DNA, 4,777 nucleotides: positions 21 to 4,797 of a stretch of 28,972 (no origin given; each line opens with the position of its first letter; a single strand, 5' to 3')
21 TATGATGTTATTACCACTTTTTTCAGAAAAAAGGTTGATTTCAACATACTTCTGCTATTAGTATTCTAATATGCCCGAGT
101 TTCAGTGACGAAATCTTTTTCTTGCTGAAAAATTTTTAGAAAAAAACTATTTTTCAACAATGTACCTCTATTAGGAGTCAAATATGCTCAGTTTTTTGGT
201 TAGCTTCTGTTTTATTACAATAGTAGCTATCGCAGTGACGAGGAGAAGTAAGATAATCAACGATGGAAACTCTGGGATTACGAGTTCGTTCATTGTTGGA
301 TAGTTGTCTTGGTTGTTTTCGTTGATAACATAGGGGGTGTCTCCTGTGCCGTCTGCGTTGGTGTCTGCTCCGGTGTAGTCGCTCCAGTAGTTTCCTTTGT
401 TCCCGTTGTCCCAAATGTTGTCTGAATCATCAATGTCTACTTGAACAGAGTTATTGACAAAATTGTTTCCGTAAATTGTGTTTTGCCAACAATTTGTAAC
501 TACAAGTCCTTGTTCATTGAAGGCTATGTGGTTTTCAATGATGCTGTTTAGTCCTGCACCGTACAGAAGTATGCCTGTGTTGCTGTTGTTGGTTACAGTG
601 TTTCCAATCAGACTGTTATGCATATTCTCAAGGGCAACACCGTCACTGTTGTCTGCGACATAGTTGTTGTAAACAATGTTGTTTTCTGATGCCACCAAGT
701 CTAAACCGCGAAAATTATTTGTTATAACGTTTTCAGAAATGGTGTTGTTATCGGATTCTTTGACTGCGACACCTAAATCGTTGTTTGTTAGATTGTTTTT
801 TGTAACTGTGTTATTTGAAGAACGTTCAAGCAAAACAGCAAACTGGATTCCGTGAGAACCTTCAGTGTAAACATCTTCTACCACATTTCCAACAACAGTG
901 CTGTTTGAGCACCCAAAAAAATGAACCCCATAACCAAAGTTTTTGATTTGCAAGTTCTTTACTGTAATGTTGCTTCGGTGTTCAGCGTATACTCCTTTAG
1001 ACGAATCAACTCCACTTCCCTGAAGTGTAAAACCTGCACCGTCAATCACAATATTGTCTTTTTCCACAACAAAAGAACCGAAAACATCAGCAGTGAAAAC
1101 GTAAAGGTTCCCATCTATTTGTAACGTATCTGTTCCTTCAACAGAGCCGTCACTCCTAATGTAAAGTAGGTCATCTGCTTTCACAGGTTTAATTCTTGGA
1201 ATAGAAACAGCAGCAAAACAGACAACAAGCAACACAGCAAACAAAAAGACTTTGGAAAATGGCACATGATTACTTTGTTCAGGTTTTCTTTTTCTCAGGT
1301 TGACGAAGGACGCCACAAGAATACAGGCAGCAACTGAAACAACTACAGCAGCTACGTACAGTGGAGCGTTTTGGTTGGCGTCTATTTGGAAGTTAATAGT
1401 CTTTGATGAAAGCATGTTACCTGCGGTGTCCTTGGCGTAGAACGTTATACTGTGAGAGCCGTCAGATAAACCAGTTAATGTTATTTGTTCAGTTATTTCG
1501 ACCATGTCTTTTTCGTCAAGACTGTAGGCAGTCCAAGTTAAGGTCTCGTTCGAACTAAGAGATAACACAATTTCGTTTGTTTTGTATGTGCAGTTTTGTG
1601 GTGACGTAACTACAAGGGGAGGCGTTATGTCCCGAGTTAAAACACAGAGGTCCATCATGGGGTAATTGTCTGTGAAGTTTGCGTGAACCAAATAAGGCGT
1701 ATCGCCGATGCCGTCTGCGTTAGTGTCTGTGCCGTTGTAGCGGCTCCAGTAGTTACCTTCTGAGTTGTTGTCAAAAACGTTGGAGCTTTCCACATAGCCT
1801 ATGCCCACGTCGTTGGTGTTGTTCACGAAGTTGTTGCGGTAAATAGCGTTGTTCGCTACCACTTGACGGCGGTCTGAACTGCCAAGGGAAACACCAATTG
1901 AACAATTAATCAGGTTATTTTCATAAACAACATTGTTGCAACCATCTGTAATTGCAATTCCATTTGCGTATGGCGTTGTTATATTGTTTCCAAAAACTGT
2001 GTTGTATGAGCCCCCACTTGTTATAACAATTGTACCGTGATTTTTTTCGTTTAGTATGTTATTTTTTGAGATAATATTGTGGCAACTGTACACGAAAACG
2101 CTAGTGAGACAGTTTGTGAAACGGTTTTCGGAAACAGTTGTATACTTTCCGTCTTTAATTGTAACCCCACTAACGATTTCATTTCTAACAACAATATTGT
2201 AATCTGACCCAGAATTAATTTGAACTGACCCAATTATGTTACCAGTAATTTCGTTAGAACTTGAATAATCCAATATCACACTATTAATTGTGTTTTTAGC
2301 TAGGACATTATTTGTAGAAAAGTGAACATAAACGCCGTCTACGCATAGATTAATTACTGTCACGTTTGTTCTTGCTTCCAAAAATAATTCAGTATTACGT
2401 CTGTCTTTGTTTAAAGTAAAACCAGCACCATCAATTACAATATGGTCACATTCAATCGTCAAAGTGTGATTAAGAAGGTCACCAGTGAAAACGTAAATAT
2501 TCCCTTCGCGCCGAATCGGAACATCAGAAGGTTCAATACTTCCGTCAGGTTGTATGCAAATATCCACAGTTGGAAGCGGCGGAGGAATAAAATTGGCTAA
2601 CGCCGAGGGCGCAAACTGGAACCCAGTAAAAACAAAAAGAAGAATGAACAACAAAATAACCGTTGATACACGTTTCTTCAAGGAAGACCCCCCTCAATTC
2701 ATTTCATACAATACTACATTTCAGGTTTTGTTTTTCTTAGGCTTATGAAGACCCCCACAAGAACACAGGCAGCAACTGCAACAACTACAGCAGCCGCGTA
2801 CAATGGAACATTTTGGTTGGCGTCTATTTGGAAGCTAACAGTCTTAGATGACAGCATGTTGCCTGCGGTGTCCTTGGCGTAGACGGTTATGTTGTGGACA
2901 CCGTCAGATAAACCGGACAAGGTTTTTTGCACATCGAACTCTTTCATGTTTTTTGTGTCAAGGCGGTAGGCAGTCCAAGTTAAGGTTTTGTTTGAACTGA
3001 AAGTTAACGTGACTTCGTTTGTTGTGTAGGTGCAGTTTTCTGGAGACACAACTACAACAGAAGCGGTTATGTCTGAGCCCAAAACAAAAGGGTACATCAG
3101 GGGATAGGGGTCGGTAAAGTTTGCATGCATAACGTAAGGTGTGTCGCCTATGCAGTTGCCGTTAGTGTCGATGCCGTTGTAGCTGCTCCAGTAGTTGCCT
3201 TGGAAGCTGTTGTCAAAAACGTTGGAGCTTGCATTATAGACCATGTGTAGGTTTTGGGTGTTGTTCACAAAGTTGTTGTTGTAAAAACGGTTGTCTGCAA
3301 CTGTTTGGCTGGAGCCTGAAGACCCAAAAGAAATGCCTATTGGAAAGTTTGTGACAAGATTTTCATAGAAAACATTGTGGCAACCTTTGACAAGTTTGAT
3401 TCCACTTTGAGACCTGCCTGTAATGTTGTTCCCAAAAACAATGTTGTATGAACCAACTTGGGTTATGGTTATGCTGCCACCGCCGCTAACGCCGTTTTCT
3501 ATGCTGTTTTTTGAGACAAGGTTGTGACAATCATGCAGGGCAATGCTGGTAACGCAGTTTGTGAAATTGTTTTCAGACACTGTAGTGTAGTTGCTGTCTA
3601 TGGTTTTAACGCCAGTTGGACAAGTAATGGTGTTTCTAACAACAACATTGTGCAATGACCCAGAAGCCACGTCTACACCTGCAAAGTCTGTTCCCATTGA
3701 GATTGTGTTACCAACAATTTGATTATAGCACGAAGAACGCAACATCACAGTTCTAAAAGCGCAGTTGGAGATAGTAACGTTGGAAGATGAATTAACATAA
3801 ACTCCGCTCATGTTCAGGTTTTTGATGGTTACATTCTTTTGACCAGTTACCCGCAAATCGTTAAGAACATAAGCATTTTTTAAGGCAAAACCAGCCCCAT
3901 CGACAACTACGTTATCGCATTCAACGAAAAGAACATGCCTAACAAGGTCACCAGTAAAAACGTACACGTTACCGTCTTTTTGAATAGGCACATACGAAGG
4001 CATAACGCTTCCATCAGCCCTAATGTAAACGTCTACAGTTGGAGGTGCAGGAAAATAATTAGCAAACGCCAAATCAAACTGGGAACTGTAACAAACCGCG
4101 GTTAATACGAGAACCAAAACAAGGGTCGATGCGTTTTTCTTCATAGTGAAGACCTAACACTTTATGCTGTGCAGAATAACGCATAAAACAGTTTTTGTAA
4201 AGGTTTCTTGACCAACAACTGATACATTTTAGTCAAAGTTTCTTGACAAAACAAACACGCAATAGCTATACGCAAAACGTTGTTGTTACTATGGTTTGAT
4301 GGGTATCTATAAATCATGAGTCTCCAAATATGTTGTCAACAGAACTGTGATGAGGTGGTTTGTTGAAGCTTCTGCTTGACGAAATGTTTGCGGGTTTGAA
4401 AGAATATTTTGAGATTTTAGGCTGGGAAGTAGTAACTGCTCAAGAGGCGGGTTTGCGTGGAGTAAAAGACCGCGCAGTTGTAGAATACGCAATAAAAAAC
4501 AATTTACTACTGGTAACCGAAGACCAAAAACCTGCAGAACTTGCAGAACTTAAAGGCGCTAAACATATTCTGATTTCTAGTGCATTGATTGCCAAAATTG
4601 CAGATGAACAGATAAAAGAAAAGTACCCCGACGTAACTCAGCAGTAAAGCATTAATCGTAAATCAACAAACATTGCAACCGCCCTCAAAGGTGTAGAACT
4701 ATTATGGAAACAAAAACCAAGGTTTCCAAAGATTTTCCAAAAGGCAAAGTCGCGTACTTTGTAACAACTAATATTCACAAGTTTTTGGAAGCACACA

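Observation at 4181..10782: Candidate surface-protein regulon: paired GTCAA-N6-TTGAC dyads abutting the BRE of three weak promoters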

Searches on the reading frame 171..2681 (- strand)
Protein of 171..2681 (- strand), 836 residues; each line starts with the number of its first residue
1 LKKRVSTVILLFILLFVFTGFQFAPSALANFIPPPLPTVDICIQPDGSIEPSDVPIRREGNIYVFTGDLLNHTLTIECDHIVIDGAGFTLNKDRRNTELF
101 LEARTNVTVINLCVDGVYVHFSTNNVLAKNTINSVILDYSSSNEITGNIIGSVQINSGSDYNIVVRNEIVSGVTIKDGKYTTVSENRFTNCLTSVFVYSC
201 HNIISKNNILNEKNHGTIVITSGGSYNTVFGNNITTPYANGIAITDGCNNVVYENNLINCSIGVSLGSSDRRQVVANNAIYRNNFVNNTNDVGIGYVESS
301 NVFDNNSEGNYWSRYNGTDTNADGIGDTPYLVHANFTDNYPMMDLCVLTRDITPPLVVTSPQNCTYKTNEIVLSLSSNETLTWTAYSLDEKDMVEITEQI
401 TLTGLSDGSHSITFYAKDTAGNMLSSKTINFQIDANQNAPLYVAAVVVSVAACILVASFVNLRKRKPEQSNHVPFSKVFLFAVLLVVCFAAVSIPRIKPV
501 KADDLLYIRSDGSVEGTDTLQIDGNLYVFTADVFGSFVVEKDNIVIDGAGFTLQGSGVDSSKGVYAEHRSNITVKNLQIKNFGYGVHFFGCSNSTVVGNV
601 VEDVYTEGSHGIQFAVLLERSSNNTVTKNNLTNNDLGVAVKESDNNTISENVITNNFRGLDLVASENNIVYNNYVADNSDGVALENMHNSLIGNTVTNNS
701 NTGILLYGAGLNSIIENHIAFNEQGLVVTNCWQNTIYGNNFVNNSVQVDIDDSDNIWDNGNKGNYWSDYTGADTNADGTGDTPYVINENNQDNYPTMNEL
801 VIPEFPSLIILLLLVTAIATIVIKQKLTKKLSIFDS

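Call 16: search_protein_families(library=pfam, proteins=[window:171-2681:-])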
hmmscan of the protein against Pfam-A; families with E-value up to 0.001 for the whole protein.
window:171-2681:- (836 aa): 3 families
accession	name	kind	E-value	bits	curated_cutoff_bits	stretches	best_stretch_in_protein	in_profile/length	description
PF05048.19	NosD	-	5e-51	173.6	23.6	3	616-771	41-212/212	Periplasmic copper-binding protein (NosD)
PF13229.12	Beta_helix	-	2.5e-33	115.4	25.9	3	615-756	2-151/158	Right handed beta helix region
PF19077.6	Big_13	-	0.00012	22.9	27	1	349-434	24-101/102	Bacterial Ig-like domain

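Call 97: search_protein_families(library=ncbifam, proteins=[window:171-2681:-], max_evalue=0.01)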
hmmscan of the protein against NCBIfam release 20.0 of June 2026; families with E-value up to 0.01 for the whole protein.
window:171-2681:- (836 aa): 3 families
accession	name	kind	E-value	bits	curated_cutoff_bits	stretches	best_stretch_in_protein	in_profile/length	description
TIGR04247.1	NosD_copper_fam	subfamily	1.8e-44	151.9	300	3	615-789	151-331/377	nitrous oxide reductase family maturation protein NosD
TIGR03804.1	para_beta_helix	repeat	6.6e-19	67.3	19.45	5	637-679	1-43/44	parallel beta-helix repeat protein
NF047446.1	barrel_OmpL47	domain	8.9e-07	29.3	40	1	384-433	21-68/68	OmpL47-type beta-barrel domain-containing protein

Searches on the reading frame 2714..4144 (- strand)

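Call 16: search_protein_families(library=pfam, proteins=[window:2714-4144:-])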
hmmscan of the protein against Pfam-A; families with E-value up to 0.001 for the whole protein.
window:2714-4144:- (476 aa): 3 families
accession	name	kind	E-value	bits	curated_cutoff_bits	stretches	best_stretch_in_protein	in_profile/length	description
PF05048.19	NosD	-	1.5e-16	60.9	23.6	2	200-324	84-212/212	Periplasmic copper-binding protein (NosD)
PF13229.12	Beta_helix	-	1.1e-12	48.3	25.9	2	179-330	3-147/158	Right handed beta helix region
PF19077.6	Big_13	-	7.1e-06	26.9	27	1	375-441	40-101/102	Bacterial Ig-like domain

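Call 97: search_protein_families(library=ncbifam, proteins=[window:2714-4144:-], max_evalue=0.01)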
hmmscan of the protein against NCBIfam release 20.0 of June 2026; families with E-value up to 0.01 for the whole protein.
window:2714-4144:- (476 aa): 2 families
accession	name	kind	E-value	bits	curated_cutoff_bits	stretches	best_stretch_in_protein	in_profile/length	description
TIGR04247.1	NosD_copper_fam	subfamily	9.6e-15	54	300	1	133-343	130-332/377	nitrous oxide reductase family maturation protein NosD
NF047446.1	barrel_OmpL47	domain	0.00049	20.5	40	1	391-440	21-68/68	OmpL47-type beta-barrel domain-containing protein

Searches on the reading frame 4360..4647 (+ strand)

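Call 16: search_protein_families(library=pfam, proteins=[window:4360-4647:+])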
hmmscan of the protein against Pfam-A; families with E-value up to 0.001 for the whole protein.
window:4360-4647:+ (95 aa): 2 families
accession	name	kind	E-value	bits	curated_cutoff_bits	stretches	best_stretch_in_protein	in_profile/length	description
PF18480.7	DUF5615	-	4.8e-11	42.9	23.8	1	3-73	2-73/110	Domain of unknown function (DUF5615)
PF01927.22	Mut7-C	-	0.00011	22.7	23.3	1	3-76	2-68/146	Mut7-C RNAse domain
